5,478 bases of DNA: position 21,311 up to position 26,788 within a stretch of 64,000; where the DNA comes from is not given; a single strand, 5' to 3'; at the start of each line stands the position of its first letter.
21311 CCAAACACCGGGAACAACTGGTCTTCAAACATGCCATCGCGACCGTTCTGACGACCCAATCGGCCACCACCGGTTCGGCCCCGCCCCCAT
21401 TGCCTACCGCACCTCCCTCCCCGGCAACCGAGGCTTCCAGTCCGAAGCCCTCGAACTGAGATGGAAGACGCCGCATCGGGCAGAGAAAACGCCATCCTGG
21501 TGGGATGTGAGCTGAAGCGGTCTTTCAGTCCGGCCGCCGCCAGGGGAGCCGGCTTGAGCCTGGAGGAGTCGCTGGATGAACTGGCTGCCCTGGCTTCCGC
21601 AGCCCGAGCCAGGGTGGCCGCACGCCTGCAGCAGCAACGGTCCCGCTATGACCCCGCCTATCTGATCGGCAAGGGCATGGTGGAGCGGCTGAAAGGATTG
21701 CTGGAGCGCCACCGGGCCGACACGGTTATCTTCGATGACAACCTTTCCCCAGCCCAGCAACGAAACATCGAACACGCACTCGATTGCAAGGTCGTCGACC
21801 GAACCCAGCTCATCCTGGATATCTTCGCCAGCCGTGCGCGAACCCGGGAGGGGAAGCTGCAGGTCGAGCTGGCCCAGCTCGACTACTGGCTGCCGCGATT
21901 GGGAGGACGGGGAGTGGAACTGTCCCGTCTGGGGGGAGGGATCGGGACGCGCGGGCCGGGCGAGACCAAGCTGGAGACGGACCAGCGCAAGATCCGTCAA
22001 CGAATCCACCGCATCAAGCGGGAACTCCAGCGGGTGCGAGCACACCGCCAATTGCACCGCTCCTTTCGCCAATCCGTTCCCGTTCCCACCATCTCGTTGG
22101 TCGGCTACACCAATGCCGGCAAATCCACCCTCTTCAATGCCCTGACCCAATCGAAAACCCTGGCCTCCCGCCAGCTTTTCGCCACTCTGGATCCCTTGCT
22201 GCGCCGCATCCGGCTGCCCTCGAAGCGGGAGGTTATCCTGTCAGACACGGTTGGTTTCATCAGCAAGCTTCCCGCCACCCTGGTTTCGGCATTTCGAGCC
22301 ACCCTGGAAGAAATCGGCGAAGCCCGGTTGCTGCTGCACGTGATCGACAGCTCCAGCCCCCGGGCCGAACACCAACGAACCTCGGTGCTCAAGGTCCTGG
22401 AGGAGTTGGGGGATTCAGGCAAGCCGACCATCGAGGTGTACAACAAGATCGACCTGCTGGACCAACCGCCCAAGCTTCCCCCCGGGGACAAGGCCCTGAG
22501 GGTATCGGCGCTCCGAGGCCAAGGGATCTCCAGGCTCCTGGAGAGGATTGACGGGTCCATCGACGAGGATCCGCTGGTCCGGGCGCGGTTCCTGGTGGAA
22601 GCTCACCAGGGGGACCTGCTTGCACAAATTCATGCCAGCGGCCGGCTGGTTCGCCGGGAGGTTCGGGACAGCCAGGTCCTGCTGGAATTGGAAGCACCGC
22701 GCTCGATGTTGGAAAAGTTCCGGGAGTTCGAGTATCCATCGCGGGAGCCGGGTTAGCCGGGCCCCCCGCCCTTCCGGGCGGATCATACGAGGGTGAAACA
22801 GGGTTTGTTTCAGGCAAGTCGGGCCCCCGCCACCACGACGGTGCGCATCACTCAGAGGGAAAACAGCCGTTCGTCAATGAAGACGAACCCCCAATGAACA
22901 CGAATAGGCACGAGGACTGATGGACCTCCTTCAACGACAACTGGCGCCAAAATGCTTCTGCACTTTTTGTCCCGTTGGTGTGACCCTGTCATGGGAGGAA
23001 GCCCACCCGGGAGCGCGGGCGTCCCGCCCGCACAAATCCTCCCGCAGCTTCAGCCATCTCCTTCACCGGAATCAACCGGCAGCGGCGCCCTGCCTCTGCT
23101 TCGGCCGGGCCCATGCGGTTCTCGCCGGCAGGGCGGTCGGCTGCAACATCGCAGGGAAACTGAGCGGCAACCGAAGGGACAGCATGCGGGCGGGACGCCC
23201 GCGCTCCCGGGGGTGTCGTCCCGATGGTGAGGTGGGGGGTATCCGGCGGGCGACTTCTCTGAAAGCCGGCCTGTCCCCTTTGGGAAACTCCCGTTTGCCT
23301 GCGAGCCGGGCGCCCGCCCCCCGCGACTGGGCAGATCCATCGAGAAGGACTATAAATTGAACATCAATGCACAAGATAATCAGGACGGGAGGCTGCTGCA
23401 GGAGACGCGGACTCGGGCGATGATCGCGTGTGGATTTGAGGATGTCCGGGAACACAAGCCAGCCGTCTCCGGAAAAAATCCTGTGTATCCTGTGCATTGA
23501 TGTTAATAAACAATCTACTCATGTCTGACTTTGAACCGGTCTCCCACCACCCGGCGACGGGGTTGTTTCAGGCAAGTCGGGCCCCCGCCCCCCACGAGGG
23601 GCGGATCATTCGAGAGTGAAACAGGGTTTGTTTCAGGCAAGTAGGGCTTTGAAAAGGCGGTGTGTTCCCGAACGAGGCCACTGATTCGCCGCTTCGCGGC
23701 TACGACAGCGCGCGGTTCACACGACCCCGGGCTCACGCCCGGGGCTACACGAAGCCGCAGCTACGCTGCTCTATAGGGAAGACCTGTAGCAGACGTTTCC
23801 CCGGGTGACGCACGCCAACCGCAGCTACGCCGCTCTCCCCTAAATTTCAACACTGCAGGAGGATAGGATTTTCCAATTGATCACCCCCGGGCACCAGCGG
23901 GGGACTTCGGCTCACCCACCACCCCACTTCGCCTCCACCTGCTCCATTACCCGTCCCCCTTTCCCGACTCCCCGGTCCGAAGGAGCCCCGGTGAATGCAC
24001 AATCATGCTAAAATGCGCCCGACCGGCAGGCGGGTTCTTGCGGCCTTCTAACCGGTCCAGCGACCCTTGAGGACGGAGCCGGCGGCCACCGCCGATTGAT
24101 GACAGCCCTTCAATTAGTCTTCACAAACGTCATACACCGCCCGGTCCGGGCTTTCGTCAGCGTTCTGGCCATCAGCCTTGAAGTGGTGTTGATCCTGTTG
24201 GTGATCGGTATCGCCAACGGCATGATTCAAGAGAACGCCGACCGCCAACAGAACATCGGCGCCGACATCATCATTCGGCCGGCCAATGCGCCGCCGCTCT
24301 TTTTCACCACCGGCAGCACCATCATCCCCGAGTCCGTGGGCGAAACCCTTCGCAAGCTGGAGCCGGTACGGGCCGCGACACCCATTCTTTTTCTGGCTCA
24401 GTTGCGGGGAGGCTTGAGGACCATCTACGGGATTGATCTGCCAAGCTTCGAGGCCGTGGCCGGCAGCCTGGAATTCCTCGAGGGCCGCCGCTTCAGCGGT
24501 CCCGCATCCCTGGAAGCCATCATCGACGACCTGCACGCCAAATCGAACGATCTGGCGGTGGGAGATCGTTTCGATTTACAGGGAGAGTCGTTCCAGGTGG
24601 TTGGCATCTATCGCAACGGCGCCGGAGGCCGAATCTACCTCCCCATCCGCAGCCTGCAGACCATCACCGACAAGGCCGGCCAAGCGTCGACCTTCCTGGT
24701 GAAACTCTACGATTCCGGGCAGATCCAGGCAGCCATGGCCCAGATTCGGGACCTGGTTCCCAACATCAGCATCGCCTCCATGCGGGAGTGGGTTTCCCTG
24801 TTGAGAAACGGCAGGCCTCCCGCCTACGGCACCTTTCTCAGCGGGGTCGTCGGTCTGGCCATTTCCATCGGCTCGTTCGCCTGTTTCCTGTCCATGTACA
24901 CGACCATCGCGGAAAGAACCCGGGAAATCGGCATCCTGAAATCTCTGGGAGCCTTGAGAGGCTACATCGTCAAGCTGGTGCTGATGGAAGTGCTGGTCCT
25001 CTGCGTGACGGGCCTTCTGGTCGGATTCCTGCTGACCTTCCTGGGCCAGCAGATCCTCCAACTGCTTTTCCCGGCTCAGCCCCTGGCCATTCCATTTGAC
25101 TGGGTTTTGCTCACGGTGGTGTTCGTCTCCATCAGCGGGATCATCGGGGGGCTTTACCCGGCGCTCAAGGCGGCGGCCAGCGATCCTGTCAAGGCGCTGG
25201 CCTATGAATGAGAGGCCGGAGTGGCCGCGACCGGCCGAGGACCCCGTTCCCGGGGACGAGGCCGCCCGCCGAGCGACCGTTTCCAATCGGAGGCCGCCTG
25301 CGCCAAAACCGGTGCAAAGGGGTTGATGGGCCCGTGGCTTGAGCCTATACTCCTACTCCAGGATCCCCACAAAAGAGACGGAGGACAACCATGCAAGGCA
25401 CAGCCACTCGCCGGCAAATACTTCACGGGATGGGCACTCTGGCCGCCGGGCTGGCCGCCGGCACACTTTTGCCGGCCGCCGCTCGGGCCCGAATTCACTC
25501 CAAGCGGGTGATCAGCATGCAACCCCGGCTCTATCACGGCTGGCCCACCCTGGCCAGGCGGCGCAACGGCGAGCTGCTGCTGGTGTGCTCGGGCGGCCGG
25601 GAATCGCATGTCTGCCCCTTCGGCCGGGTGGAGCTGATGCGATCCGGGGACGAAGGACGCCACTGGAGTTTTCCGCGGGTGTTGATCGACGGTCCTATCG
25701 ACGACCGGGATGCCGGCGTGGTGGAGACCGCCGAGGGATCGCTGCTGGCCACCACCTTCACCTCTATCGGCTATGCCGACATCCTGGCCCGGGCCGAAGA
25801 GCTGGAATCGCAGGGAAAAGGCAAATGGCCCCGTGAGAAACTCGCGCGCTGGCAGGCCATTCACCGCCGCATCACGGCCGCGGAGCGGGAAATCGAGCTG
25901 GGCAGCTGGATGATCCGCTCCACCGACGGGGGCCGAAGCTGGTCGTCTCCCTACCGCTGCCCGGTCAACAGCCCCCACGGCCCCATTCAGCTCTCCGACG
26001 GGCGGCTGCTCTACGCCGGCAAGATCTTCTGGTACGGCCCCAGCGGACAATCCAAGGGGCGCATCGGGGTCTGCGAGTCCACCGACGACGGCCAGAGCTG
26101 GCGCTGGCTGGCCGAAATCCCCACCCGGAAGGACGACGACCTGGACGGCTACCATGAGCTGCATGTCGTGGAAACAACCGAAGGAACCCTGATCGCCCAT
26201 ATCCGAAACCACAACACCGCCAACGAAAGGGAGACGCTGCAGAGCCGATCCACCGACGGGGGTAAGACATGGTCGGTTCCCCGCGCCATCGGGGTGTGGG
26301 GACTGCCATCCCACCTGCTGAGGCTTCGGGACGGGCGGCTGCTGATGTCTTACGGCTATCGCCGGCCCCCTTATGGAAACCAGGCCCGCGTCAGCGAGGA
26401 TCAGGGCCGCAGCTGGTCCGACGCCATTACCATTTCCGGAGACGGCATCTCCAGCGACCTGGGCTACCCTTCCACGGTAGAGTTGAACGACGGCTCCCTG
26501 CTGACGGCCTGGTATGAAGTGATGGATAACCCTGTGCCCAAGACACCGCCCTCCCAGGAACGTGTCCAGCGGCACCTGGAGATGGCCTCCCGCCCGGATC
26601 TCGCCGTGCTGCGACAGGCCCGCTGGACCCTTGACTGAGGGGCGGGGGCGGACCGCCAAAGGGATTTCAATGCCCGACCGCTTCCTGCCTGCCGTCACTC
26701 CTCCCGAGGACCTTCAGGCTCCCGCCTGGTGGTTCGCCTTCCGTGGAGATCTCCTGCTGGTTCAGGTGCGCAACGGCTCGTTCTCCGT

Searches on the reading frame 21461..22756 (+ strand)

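Call 89: search_protein_families(library=pfam, proteins=[window:21461-22756:+], max_evalue=0.001)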
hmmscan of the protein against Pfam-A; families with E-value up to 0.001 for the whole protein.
window:21461-22756:+ (431 aa): 5 families
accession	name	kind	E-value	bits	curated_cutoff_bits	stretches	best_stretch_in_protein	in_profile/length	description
PF13167.11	GTP-bdg_N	-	3.6e-33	114.4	25.4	1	35-123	1-89/89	GTP-binding GTPase N-terminal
PF16360.10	GTP-bdg_M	-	4.3e-32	110.9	29.5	1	125-203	1-79/79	GTP-binding GTPase Middle Region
PF01926.29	MMR_HSR1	-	8.9e-22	77.8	21.9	1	211-329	2-113/113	50S ribosome-binding GTPase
PF02421.24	FeoB_N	-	8.9e-05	22.5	27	1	210-333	2-118/156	Ferrous iron transport protein B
PF00350.29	Dynamin_N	-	0.00011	22.7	27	0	211-244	1-34/168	Dynamin family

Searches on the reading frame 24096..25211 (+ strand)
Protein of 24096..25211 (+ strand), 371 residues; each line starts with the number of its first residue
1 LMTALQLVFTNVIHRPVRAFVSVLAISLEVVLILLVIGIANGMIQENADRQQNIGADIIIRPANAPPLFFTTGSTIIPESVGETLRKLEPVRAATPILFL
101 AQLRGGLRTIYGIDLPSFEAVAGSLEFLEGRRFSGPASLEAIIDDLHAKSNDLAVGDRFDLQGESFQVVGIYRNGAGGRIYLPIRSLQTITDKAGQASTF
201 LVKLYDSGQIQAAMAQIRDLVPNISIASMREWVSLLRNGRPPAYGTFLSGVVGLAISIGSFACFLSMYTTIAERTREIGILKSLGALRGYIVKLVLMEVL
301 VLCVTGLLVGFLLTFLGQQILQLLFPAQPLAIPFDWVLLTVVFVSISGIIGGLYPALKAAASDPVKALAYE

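Call 89: search_protein_families(library=pfam, proteins=[window:24096-25211:+], max_evalue=0.001)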
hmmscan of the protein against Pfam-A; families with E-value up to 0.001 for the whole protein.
window:24096-25211:+ (371 aa): 2 families
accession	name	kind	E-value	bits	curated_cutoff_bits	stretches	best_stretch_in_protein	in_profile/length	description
PF12704.14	MacB_PCD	-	7.6e-19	69.2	27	1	20-219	2-206/207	MacB-like periplasmic core domain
PF02687.27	FtsX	-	2e-15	57.4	25.5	1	251-363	3-119/120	FtsX-like permease C-terminal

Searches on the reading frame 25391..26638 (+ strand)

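Call 89: search_protein_families(library=pfam, proteins=[window:25391-26638:+], max_evalue=0.001)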
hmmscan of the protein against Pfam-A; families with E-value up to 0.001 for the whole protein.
window:25391-26638:+ (415 aa): 2 families
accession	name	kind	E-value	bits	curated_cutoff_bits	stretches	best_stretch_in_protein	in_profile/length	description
PF13088.12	BNR_2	-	1.8e-23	83.7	31.4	1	173-370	84-275/277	BNR repeat-like domain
PF02012.26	BNR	-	4.1e-06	26.4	27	0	286-295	2-11/12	BNR/Asp-box repeat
